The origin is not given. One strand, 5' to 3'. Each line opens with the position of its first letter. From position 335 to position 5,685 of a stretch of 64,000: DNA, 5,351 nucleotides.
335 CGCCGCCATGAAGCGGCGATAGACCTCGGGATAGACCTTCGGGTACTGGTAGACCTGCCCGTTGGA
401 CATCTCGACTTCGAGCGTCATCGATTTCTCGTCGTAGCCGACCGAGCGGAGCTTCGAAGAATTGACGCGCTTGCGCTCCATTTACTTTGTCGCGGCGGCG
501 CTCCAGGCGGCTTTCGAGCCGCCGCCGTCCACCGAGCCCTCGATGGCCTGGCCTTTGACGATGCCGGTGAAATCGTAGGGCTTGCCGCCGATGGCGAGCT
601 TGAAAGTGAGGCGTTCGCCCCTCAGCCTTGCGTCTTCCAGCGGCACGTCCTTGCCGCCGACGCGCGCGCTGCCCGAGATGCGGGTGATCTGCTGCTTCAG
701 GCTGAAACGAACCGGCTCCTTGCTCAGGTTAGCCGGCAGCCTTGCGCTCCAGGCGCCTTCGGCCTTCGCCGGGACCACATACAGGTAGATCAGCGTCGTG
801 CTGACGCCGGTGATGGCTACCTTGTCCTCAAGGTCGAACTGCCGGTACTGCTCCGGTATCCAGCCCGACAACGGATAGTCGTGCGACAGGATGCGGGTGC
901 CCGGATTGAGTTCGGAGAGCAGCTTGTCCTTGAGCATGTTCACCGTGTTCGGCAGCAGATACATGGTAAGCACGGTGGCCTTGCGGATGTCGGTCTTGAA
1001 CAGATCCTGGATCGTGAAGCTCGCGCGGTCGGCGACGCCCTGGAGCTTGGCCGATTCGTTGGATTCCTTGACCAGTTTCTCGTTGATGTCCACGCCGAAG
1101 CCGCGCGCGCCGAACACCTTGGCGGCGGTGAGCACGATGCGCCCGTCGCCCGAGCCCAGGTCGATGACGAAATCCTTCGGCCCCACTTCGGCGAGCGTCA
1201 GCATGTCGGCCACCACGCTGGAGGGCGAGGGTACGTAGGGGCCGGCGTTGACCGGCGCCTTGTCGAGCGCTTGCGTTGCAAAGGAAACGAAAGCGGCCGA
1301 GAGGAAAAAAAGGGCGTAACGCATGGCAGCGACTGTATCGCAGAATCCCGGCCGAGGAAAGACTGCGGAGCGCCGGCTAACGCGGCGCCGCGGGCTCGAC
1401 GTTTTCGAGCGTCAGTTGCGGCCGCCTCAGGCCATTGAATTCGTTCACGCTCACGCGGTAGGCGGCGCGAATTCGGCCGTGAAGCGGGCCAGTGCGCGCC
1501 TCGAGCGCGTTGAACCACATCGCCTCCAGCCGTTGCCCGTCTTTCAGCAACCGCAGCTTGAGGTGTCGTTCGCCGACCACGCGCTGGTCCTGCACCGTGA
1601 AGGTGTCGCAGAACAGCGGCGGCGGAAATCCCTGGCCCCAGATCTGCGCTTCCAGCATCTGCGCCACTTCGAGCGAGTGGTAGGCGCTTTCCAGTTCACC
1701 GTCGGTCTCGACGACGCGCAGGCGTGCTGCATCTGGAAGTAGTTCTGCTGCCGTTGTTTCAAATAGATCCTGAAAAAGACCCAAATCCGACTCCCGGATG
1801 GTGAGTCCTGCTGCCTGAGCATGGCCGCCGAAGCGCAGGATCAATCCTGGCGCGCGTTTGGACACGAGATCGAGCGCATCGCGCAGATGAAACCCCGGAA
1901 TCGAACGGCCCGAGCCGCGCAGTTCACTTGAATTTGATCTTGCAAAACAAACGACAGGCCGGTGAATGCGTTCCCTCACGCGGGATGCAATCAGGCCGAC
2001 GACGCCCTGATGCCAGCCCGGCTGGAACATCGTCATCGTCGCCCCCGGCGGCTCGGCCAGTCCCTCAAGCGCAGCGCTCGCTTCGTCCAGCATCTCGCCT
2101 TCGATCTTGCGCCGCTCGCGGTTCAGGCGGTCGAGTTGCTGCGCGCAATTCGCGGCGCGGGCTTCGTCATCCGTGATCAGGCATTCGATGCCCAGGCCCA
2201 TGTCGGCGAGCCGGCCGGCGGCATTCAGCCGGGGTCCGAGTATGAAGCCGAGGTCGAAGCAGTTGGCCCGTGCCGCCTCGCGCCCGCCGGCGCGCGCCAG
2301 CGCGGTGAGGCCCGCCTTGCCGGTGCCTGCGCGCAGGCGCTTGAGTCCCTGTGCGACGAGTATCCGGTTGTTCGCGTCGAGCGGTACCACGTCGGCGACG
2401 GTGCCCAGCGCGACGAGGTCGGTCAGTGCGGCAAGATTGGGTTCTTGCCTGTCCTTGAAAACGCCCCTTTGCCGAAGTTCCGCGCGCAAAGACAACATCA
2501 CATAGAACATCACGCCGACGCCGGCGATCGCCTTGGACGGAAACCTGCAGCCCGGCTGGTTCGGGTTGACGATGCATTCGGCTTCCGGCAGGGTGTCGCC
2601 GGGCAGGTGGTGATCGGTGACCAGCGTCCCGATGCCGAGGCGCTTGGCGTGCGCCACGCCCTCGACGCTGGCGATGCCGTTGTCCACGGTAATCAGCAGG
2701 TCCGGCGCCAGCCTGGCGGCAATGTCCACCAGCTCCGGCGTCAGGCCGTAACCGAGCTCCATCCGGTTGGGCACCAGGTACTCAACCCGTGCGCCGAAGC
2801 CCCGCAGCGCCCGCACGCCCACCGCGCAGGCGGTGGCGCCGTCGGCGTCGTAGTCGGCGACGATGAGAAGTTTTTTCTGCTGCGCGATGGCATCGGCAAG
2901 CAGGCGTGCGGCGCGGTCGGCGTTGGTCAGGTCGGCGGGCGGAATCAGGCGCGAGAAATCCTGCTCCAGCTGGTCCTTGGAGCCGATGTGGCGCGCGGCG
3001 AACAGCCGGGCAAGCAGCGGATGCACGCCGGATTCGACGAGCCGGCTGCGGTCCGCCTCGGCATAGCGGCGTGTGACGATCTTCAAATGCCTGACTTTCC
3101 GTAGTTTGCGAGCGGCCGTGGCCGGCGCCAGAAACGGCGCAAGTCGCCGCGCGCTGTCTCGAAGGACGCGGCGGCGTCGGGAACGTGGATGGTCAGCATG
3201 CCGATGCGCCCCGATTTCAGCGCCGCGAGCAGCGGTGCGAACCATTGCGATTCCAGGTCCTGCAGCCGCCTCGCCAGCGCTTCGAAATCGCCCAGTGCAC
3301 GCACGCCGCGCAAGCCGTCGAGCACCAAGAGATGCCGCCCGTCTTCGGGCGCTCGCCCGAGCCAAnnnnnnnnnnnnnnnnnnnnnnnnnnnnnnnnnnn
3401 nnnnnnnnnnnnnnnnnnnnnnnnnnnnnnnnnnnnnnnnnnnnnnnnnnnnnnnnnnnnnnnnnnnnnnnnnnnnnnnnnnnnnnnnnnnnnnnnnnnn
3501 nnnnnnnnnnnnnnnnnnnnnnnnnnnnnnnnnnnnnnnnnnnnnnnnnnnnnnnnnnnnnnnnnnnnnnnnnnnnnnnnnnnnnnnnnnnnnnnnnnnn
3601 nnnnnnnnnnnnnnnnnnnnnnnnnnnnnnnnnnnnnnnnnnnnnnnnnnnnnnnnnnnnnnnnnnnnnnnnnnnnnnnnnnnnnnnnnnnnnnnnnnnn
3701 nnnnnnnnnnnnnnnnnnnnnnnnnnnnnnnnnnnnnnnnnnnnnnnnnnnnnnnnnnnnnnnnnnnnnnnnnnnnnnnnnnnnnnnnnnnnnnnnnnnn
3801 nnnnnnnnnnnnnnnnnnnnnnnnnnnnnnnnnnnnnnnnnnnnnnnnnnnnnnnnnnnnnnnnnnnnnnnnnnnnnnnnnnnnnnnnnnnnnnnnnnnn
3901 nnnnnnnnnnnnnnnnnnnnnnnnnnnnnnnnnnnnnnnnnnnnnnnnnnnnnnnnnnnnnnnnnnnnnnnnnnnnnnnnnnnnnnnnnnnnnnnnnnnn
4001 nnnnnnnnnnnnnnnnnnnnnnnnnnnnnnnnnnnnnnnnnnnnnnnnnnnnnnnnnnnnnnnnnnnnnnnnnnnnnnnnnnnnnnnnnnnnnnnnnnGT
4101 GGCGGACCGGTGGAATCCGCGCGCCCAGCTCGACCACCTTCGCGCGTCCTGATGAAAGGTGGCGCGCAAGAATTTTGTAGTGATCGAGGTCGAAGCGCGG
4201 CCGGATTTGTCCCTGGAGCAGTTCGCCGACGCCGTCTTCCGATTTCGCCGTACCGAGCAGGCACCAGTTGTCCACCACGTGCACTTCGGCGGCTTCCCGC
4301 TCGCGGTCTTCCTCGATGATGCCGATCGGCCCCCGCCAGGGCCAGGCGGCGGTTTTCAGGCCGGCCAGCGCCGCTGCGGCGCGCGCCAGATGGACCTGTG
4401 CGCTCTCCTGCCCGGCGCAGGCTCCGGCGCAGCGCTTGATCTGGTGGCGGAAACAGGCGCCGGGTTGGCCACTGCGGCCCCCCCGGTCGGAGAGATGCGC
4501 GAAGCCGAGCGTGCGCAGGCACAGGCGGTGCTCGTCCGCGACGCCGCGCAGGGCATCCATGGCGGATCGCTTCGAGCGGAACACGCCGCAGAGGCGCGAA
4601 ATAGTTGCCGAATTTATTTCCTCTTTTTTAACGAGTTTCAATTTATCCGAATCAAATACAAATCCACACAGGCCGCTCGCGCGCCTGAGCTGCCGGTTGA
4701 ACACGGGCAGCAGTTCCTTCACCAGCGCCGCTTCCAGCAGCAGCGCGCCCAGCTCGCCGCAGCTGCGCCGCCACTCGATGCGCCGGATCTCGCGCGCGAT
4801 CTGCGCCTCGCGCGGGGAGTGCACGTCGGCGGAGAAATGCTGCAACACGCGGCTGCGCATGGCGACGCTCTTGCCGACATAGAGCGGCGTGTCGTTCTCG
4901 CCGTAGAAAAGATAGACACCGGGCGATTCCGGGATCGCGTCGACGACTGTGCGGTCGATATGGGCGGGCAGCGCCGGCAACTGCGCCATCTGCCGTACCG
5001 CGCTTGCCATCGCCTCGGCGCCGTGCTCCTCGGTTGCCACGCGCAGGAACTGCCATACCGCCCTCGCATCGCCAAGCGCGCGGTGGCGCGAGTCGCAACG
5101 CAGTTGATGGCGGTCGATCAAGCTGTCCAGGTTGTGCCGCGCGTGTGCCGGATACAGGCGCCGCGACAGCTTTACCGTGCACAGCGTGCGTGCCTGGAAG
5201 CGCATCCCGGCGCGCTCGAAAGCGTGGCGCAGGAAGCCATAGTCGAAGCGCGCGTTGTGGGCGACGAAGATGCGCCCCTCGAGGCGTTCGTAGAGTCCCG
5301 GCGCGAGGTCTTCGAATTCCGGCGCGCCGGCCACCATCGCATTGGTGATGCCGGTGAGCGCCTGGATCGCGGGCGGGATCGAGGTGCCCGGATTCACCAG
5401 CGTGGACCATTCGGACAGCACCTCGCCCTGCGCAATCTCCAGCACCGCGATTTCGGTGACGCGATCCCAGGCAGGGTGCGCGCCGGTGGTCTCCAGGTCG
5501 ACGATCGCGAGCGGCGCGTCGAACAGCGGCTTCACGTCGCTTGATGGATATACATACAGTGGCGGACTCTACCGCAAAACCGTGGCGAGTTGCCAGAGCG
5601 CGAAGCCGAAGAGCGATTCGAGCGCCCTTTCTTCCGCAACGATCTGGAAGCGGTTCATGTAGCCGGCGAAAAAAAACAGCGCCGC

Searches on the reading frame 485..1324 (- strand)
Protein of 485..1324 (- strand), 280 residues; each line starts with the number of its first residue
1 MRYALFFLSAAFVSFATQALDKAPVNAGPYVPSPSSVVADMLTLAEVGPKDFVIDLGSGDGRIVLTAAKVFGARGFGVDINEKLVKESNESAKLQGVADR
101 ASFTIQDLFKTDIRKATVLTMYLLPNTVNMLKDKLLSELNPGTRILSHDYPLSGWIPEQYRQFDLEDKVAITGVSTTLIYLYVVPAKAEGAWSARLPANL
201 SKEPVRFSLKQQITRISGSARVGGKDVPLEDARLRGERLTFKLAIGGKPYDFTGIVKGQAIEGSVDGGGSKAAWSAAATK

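Call 38: search_protein_families(library=pfam, max_evalue=0.00001, proteins=[window:485-1324:-])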
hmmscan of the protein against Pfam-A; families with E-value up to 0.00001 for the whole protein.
window:485-1324:- (280 aa): 4 families
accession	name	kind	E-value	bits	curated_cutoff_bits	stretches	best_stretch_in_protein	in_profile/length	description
PF13847.12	Methyltransf_31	-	4.4e-08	33.4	27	1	53-157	7-119/145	Methyltransferase domain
PF08123.19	DOT1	-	1.3e-06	28.6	23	0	36-147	29-156/205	Histone methylation protein DOT1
PF13649.12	Methyltransf_25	-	1.6e-06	29.2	27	1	53-123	1-70/97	Methyltransferase domain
PF06325.19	PrmA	-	4.8e-06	26.7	22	1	49-161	161-267/296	Ribosomal protein L11 methyltransferase (PrmA)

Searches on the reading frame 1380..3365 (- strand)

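Call 38: search_protein_families(library=pfam, max_evalue=0.00001, proteins=[window:1380-3365:-])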
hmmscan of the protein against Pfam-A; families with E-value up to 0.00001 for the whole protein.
window:1380-3365:- (662 aa): 3 families
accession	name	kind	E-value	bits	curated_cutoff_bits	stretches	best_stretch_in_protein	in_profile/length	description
PF01368.27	DHH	-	4.1e-24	85.7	28.1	1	165-322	1-125/125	DHH family, N-terminal domain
PF17768.7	RecJ_OB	-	4.3e-21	75.4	27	1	554-654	1-106/107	RecJ OB domain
PF02272.25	DHHA1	-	2.5e-15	57.2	25.9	1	448-538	10-99/102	DHHA1 domain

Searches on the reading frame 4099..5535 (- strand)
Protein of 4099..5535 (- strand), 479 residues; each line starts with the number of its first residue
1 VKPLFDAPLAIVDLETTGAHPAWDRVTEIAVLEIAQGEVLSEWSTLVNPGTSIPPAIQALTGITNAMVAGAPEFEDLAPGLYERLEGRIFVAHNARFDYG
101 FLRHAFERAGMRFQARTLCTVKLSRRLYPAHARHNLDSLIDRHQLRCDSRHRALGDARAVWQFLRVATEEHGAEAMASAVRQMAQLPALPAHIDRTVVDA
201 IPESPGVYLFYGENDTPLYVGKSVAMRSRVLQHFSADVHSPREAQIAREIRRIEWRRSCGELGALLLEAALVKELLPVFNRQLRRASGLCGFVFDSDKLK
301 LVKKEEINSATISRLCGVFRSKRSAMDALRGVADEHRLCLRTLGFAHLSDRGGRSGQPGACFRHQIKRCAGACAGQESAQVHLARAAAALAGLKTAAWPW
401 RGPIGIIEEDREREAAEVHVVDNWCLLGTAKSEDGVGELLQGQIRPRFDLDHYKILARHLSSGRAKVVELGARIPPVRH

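Call 38: search_protein_families(library=pfam, max_evalue=0.00001, proteins=[window:4099-5535:-])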
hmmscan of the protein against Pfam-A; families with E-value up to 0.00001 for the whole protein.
window:4099-5535:- (479 aa): 1 family
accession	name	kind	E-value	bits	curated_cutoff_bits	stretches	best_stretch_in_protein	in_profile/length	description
PF00929.31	RNase_T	-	6e-32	111.9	24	1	11-160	2-160/164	Exonuclease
